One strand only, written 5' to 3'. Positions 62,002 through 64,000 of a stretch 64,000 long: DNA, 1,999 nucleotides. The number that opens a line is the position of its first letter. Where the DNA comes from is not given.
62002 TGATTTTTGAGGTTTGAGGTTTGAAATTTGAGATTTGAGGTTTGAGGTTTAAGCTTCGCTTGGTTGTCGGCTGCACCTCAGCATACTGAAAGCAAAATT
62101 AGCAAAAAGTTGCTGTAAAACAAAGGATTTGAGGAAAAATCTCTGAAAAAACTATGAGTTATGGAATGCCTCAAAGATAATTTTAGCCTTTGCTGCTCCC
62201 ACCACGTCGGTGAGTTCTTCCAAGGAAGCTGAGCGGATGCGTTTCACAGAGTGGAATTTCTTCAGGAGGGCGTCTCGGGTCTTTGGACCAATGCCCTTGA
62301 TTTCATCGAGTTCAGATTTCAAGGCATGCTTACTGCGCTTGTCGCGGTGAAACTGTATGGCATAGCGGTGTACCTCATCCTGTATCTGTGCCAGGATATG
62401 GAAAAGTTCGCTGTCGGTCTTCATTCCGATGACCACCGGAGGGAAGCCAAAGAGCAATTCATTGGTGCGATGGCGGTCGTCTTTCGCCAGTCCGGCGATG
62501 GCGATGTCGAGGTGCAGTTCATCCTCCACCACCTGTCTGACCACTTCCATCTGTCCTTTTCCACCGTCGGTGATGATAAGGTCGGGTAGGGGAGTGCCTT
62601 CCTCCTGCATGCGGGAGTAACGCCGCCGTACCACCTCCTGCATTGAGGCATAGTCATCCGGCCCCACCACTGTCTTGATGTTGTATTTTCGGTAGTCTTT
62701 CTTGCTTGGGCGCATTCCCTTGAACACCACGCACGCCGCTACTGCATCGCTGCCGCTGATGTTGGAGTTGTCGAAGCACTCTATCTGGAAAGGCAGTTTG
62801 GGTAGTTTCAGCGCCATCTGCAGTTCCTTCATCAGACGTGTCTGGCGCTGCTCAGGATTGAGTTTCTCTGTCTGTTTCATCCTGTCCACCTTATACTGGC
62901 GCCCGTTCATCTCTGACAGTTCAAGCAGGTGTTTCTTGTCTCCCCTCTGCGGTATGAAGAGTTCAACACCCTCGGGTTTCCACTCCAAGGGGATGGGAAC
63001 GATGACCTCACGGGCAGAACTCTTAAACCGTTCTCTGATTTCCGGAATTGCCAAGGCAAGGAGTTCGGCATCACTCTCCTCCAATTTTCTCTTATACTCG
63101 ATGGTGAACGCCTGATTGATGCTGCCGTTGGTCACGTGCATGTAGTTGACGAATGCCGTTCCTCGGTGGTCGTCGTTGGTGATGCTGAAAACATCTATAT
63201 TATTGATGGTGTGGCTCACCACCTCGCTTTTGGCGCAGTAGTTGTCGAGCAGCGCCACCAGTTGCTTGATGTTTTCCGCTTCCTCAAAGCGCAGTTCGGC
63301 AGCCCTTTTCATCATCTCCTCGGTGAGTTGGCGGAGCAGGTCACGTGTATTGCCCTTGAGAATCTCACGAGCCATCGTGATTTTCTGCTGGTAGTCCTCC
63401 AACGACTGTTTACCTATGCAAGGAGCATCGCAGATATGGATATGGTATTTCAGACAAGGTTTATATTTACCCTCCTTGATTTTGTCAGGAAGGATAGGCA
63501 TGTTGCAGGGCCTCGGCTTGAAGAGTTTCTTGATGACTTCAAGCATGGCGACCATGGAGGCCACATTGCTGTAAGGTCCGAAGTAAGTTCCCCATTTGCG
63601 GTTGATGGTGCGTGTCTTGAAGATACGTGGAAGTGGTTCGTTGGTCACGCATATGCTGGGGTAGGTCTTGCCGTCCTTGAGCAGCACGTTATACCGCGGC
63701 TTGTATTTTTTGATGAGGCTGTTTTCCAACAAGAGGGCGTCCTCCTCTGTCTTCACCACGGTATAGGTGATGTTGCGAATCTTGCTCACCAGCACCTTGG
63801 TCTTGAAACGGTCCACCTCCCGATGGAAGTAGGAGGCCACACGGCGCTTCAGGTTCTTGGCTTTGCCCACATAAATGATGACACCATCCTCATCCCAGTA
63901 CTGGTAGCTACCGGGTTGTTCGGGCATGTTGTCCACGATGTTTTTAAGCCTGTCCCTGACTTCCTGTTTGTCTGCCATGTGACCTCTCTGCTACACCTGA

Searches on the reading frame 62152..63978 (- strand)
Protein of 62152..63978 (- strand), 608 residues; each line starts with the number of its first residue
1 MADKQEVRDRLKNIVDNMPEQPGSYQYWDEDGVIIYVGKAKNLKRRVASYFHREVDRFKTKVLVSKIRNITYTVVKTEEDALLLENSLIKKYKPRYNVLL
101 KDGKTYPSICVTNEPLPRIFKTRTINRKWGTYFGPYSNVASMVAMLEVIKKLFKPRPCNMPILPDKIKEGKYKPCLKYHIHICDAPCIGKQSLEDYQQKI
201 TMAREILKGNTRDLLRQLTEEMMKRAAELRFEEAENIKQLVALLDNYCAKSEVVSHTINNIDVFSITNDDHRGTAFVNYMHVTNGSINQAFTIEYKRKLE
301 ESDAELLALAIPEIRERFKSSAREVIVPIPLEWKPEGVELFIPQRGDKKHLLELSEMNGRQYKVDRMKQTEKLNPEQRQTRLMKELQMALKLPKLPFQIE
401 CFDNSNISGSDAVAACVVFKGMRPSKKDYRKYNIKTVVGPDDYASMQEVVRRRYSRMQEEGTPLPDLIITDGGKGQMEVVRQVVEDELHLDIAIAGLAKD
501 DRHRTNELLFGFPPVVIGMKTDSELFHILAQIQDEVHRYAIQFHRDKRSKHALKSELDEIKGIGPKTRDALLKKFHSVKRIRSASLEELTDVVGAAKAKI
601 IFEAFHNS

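Call 70: search_protein_families(library=pfam, proteins=[window:62152-63978:-], max_evalue=0.00001)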
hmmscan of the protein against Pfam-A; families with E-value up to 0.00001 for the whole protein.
window:62152-63978:- (608 aa): 4 families
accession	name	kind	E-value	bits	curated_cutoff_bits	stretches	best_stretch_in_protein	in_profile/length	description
PF08459.17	UvrC_RNaseH_dom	-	2.4e-55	187.2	22.3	1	388-541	2-159/159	UvrC RNAse H endonuclease domain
PF22920.2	UvrC_RNaseH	-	1e-12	48.4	24.3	1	260-361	1-111/116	UvrC Ribonuclease H-like domain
PF01541.30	GIY-YIG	-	4.2e-10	40.2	22.6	1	23-97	3-78/78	GIY-YIG catalytic domain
PF14520.12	HHH_5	-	3.2e-09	37.5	27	1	555-601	2-51/57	Helix-hairpin-helix domain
